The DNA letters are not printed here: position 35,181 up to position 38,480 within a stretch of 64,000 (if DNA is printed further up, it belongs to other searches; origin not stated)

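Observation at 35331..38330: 999-aa multiheme cytochrome split by an FG-GAP/VCBS-type beta-propeller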

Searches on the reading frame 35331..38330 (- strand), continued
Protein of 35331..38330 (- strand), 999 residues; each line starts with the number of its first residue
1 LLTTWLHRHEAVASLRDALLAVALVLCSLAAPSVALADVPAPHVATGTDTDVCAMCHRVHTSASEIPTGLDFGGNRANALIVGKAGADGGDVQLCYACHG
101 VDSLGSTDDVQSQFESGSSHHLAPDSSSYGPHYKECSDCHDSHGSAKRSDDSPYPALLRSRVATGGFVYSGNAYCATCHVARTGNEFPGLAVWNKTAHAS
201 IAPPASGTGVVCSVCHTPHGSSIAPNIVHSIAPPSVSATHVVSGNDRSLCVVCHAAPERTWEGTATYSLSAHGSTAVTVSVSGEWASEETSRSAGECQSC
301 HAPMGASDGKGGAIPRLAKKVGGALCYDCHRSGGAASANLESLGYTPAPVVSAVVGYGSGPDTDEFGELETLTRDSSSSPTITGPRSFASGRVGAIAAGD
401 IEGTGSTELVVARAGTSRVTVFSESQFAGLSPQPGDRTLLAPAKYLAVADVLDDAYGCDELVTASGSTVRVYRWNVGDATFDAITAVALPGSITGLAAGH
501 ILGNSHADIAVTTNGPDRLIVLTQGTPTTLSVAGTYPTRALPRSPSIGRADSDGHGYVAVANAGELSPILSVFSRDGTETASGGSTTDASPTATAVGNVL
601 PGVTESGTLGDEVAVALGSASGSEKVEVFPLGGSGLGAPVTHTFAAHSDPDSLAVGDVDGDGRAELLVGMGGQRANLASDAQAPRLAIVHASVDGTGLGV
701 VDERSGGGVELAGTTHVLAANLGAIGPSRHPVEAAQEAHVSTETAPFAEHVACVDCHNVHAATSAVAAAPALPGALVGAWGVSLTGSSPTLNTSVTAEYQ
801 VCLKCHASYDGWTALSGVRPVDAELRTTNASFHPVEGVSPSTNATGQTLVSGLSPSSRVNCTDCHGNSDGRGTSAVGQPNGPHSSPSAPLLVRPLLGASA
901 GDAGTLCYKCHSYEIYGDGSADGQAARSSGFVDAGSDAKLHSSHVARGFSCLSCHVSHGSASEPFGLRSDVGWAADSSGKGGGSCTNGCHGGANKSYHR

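Call 23: find_encoding_contigs(protein=P0001, flank=10000, max_places=2)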
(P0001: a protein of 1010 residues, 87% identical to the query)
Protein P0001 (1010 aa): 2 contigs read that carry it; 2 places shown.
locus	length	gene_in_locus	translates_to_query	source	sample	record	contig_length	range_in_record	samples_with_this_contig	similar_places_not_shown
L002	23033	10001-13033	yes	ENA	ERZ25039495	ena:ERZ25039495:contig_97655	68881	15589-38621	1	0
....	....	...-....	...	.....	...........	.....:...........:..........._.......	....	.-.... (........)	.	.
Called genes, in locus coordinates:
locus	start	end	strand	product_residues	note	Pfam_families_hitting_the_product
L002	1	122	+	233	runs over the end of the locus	PF01436:NHL (weak)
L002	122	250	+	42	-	-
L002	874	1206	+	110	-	-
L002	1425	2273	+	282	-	PF01058:Oxidored_q6, PF14720:NiFe_hyd_SSU_C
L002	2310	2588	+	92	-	PF27537:HoxH (weak)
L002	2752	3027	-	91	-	-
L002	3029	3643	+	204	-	PF00374:NiFeSe_Hases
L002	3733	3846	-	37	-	-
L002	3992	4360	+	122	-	PF00374:NiFeSe_Hases (weak)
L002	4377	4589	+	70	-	-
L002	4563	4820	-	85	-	-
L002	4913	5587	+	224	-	PF09699:Paired_CXXCH_1 (weak)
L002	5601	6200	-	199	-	-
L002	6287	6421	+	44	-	-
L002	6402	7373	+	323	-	-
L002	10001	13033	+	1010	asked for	PF14522:Cytochrome_C7 (faint), PF14537:Cytochrom_c3_2 (faint), PF09699:Paired_CXXCH_1 (weak), PF13517:FG-GAP_3 (faint), PF01839:FG-GAP (faint), PF22113:Mtrc-MtrF_II-IV_dom (weak)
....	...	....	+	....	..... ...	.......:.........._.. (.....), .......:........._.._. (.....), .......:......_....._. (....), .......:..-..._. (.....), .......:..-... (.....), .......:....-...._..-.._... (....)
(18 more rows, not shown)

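Call 29: search_solved_structures(query=A1, max_evalue=0.01, show_alignments=0)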
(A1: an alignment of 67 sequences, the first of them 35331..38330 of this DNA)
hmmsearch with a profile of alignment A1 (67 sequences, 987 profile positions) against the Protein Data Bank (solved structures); distinct sequences matched with E-value up to 0.01: 3.
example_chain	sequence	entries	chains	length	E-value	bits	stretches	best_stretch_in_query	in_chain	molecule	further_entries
25ge_B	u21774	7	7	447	0.00052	21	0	392-471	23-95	KICSTOR complex protein ITFG2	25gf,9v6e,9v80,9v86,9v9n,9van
9o5a_G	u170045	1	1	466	0.00058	20.9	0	391-471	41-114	KICSTOR complex protein ITFG2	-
6mlt_A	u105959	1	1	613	0.0026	18.7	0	436-566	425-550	Hemolysin-related protein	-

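Call 30: find_related_loci(query=A1, collection=genome_contigs, flank=10000)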
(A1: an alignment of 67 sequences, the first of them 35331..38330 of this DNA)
Query A1 (999 aa) in genome_contigs; peptide patterns used: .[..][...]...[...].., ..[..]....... (x = any residue, [..] = any of these).
599 stretches matched a pattern (row limit reached: there are more); 175 encode a relative of the query (tblastn E <= 1e-3); the best 80 are kept; 80 distinct loci.
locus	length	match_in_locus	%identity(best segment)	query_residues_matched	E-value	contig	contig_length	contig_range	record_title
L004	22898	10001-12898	41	41-999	0e+0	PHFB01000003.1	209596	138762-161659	MAG: Actinobacteria bacterium HGW-Actinobacteria-1 bjp_ig2102_scaffold_58, whole genome shotgun sequence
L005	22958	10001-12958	42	16-990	0e+0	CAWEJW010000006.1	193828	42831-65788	MAG: uncultured Actinomycetes bacterium isolate MFD05942.bin.1.345 genome assembly, contig: contig_51116, whole genome s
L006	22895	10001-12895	41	42-999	0e+0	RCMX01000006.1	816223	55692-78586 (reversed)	MAG: Actinobacteria bacterium isolate 1MN72D_65_13 NODE_3_length_816362_cov_7_81738, whole genome shotgun sequence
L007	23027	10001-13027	41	3-995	0e+0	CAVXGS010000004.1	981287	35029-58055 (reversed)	MAG: uncultured Coriobacteriales bacterium isolate MFD02979.bin.1.88 genome assembly, contig: contig_43959, whole genome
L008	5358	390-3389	40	12-990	0e+0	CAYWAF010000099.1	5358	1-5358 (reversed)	MAG TPA_asm: uncultured Eubacteriales bacterium isolate SRP338002_co1_216 genome assembly, contig: NODE_14133_length_535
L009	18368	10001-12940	41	18-990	0e+0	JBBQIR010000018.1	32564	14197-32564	MAG: Coriobacteriia bacterium isolate Co_metawrap_800 Cmw_800_k141_25807987_length_32564_cov_10.8790, whole genome shotg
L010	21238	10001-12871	42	41-997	0e+0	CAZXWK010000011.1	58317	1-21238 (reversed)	MAG TPA_asm: uncultured Eubacteriales bacterium isolate binchicken_co152_220 genome assembly, contig: NODE_611_length_58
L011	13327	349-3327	40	27-999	0e+0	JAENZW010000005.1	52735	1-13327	MAG: Actinomycetota bacterium isolate BM5_bin.17 BM5_bin17_NODE_222_length_52735_cov_27.085535, whole genome shotgun seq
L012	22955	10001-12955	40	20-999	0e+0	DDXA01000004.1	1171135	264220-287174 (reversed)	MAG TPA_asm: Actinobacteria bacterium UBA2272 UBA2272_contig_7, whole genome shotgun sequence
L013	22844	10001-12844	39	42-990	2e-180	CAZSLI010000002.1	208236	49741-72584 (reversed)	MAG TPA_asm: uncultured Eubacteriales bacterium isolate binchicken_co152_201 genome assembly, contig: NODE_53_length_208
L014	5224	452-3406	40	20-999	0e+0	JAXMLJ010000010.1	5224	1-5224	MAG: Coriobacteriia bacterium isolate L4_metabat.bin.19_sub k141_75194, whole genome shotgun sequence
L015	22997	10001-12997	44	18-999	0e+0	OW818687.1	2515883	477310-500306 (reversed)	metagenome genome assembly, chromosome: 1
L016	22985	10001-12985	41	41-999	4e-176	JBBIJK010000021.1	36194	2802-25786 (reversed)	MAG: Actinomycetota bacterium isolate BR2F70218_bin_160 NODE_536_length_36194_cov_12.911287, whole genome shotgun sequen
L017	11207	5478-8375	41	41-999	0e+0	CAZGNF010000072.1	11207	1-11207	MAG TPA_asm: uncultured Coriobacteriaceae bacterium isolate binchicken_co269_80 genome assembly, contig: NODE_5852_lengt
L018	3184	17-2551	40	152-990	6e-167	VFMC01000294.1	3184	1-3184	MAG: Acidimicrobiaceae bacterium isolate X1_MaxBin.047 scaffold_8805, whole genome shotgun sequence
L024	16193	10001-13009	35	24-997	4e-30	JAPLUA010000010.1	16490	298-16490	MAG: Verrucomicrobia bacterium isolate LacPavin_0818_WC55_MAG_63_9 LacPavin_0818_WC55_scaffold_602705, whole genome shot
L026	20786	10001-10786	34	728-991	5e-27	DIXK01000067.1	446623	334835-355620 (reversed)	MAG TPA_asm: Verrucomicrobia subdivision 3 bacterium UBA6082 UBA6082_contig_357, whole genome shotgun sequence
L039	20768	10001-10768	33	749-991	7e-21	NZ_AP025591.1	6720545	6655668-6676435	Anaeromyxobacter oryzae strain Red232 chromosome, complete genome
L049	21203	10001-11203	28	50-991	3e-18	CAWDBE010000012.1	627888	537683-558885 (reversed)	MAG: uncultured Actinomycetota bacterium isolate MFD01721.bin.2.75 genome assembly, contig: contig_9682, whole genome sh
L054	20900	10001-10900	34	28-920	2e-17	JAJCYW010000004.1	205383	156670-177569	MAG: Chloroflexota bacterium isolate OFTM331 OFTM331_3, whole genome shotgun sequence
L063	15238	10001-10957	31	41-949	2e-15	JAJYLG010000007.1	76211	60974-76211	MAG: Chloroflexi bacterium isolate DBS2-1.bin66 NODE_564_length_76211_cov_2.194404, whole genome shotgun sequence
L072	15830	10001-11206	30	41-991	3e-12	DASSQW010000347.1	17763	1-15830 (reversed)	MAG TPA_asm: Candidatus Nanopelagicales bacterium isolate SMAG_U473 k141_473818, whole genome shotgun sequence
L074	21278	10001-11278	28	24-991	7e-12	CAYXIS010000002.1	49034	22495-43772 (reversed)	MAG TPA_asm: uncultured Bifidobacterium sp. isolate SRP302447_co1_785 genome assembly, contig: NODE_2128_length_49034_co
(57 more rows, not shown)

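Call 31: predict_structure(alignment_id=A1)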
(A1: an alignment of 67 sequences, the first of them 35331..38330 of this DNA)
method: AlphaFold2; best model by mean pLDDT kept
length: 999 residues; sequences in the alignment: 67
mean_pLDDT: 77.9   pTM: 0.75
mean pLDDT of the five models: 77.9, 71.5, 71.2, 65.5, 63.6
residues with pLDDT >= 90: 312; 70-90: 408; 50-70: 167; < 50: 112
segments of 3 or more residues with pLDDT < 50: 1-11, 30-44, 48-72, 74-88, 103-106, 305-317, 734-746, 870-879
pLDDT, mean of each block of 10 residues (from residue 1): 42 62 62 39 48 42 40 43 45 60 53 57 54 65 76 80 81 78 61 72 81 73 67 85 75 72 74 71 53 68 48 47 71 75 78 93 89 85 88 96 94 96 86 94 97 90 98 93 97 97 91 98 95 97 90 79 93 91 83 94 76 91 90 82 94 96 96 89 95 94 93 96 86 52 47 71 80 82 82 87 82 69 84 82 84 86 76 41 76 86 89 93 84 76 91 87 85 75 81 81
secondary structure, 60 per line:
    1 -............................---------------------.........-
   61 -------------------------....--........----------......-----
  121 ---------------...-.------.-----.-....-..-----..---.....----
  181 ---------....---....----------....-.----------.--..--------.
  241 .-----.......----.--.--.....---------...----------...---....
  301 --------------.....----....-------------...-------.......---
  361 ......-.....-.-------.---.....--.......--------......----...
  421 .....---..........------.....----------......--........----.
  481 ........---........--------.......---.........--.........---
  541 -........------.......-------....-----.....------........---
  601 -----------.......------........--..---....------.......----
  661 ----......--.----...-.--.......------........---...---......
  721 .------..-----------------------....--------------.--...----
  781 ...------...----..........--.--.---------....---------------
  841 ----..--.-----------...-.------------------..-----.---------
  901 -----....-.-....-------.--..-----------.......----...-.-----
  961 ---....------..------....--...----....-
elements in order (helices of 4 or more, strands of 3 or more residues): H2-29 H51-59 H86-89 H92-99 H110-115 H172-176 H190-193 H197-200 H211-214 H247-253 H264-268 E278-280 E291-293 H297-300 H315-319 H324-327 E351-357 H361-366 E368-372 E386-390 E393-399 E408-413 E418-425 E429-438 E445-449 E460-465 E468-475 E480-488 E492-499 E508-514 E518-526 E529-537 E542-549 E556-562 E570-573 E579-583 E590-597 E612-618 E625-632 E640-643 E650-656 E665-670 E685-691 E698-705 E715-721 H753-756 E781-783 E790-792 H798-806 H822-825 H906-909 H913-916 H940-946 E982-985 E995-998

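Call 33: fold_search(model_id=the predicted structure, library=pdb)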
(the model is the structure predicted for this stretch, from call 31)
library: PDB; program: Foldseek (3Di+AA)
matches with E <= 10: 1203; with E <= 0.001: 495
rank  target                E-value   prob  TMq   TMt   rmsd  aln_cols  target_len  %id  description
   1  9oee_A                6.0e-10  1.00  0.22  0.31   6.8       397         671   15  S. griseus TUA bound UmbA4 complexes (released 2025-12-17)
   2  9van_B                2.2e-09  1.00  0.23  0.55   6.6       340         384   13  Cryo-EM structure of human full length KICSTOR complex (state 2) (released 2025-11-12)
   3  9v6e_B                2.6e-09  1.00  0.21  0.49  11.3       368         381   15  Cryo-EM structure of human full length KICSTOR complex (state 1) (released 2025-11-12)
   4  9v80_B                1.0e-08  1.00  0.22  0.51   9.2       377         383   14  Cryo-EM structure of KICSTOR CCC complex (state 4) (released 2025-11-12)
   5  9o5a_G                1.1e-08  1.00  0.18  0.37  12.0       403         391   14  The KICSTOR-GATOR1 complex (released 2026-02-18)
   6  9v86_B                1.1e-08  1.00  0.22  0.52   9.9       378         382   15  Cryo-EM structure of KICSTOR CCC complex (state 3) (released 2025-11-12)
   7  9lvk_G                1.3e-08  1.00  0.23  0.67   4.7       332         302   10  Cryo-EM structure of CASTOR1 bound human GATOR2 complex (released 2025-08-13)
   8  9lvk_Q                1.6e-08  1.00  0.23  0.67   5.1       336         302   10  Cryo-EM structure of CASTOR1 bound human GATOR2 complex (released 2025-08-13)
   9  9v9n_B                2.0e-08  1.00  0.22  0.52  10.0       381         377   14  Cryo-EM structure of KICSTOR CCC complex (state 5) (released 2025-11-12)
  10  6voa_B                3.5e-08  1.00  0.22  0.35   7.1       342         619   14  Cryo-EM structure of the BBSome-ARL6 complex (released 2020-06-24)
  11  1l0q_A                9.7e-08  1.00  0.24  0.56   5.0       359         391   16  Tandem YVTN beta-propeller and PKD domains from an archaeal surface layer protein (released 2002-11-06)
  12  4v0n_B                1.1e-07  1.00  0.18  0.45   6.9       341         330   15  Crystal structure of BBS1N in complex with ARL6DN, soaked with mercury (released 2014-11-19)
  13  6vbu_2                1.3e-07  1.00  0.23  0.34   7.1       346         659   15  Structure of the bovine BBSome complex (released 2020-01-29)
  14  6xt9_I                1.6e-07  1.00  0.22  0.28   5.3       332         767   11  Subunits BBS 1,4,8,9,18 of the human BBSome complex (released 2020-01-29)
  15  6nau_A                2.0e-07  1.00  0.25  0.67   5.0       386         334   14  1.55 Angstrom Resolution Crystal Structure of 6-phosphogluconolactonase from Klebsiella pneumoniae (released 2018-12-19)
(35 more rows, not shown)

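Call 77: search_protein_families(library=pfam, proteins=[P0097, P0007, P0081], max_evalue=0.0001)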
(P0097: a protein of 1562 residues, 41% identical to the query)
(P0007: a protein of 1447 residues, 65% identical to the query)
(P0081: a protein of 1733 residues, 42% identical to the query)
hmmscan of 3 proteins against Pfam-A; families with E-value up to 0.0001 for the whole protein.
P0097 (1562 aa): 6 families
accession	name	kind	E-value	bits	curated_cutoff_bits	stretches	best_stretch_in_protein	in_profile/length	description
PF14522.11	Cytochrome_C7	-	1.4e-22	79.7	24.8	0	679-763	14-67/67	Cytochrome c7 and related cytochrome c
PF09699.15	Paired_CXXCH_1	-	2.2e-22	78.9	20.6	0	846-886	5-39/41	Doubled CXXCH motif (Paired_CXXCH_1)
PF22113.1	Mtrc-MtrF_II-IV_dom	-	1.6e-16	60.8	30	0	678-766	81-167/176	Outer membrane cytochrome MtrC/MtrF-like, domains II/IV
PF13517.12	FG-GAP_3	-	5.1e-14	53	26.9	0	1009-1072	2-61/61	FG-GAP-like repeat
PF14537.11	Cytochrom_c3_2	-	6e-11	43.1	25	0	1427-1524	8-69/79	Cytochrome c3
PF19077.6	Big_13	-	1.4e-06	29.2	27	0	519-577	42-100/102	Bacterial Ig-like domain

P0007 (1447 aa): 7 families
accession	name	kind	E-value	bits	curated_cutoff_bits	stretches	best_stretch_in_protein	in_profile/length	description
PF09699.15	Paired_CXXCH_1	-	8.8e-24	83.4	20.6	1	740-778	5-37/41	Doubled CXXCH motif (Paired_CXXCH_1)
PF00041.27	fn3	-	1.2e-16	61.1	25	2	223-299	6-82/84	Fibronectin type III domain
PF14522.11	Cytochrome_C7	-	4.2e-16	59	24.8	0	581-664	14-67/67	Cytochrome c7 and related cytochrome c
PF13517.12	FG-GAP_3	-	9.7e-15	55.4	26.9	0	1069-1115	14-61/61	FG-GAP-like repeat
PF22113.1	Mtrc-MtrF_II-IV_dom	-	6e-13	49.1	30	0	694-784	81-170/176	Outer membrane cytochrome MtrC/MtrF-like, domains II/IV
PF14537.11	Cytochrom_c3_2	-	6.4e-09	36.6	25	0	542-628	9-66/79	Cytochrome c3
PF16893.11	fn3_2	-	3.9e-05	24.2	27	0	410-473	20-86/89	Fibronectin type III domain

P0081 (1733 aa): 4 families
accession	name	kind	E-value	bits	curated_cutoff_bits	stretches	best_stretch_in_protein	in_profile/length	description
PF09699.15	Paired_CXXCH_1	-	2.5e-18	65.9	20.6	0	222-261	5-38/41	Doubled CXXCH motif (Paired_CXXCH_1)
PF14522.11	Cytochrome_C7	-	6e-14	52.1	24.8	0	222-264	12-53/67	Cytochrome c7 and related cytochrome c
PF22113.1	Mtrc-MtrF_II-IV_dom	-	3.6e-13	49.8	30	0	741-857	21-130/176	Outer membrane cytochrome MtrC/MtrF-like, domains II/IV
PF14537.11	Cytochrom_c3_2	-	7.8e-10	39.5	25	0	808-909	7-70/79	Cytochrome c3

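Call 78: list_cluster_members(proteins=[P0065, window:35331-38330:-, P0015])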
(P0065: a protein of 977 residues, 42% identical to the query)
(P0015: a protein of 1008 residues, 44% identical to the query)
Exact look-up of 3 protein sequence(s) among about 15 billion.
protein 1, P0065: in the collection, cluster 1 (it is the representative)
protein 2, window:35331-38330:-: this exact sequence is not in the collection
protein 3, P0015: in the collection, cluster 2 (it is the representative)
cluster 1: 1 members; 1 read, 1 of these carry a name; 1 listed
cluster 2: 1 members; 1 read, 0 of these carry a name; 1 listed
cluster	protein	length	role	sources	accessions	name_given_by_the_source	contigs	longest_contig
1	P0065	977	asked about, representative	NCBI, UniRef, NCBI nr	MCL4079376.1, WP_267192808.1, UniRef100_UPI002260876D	hypothetical protein MX659_07245 [Coriobacteriia bacterium Es71-Z0120] | cytochrome c3 family protein n=1 Tax=Parvivirga hydrogeniphila TaxID=2939460 ... | cytochrome c3 family protein [Parvivirga hydrogeniphila]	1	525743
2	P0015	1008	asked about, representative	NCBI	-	-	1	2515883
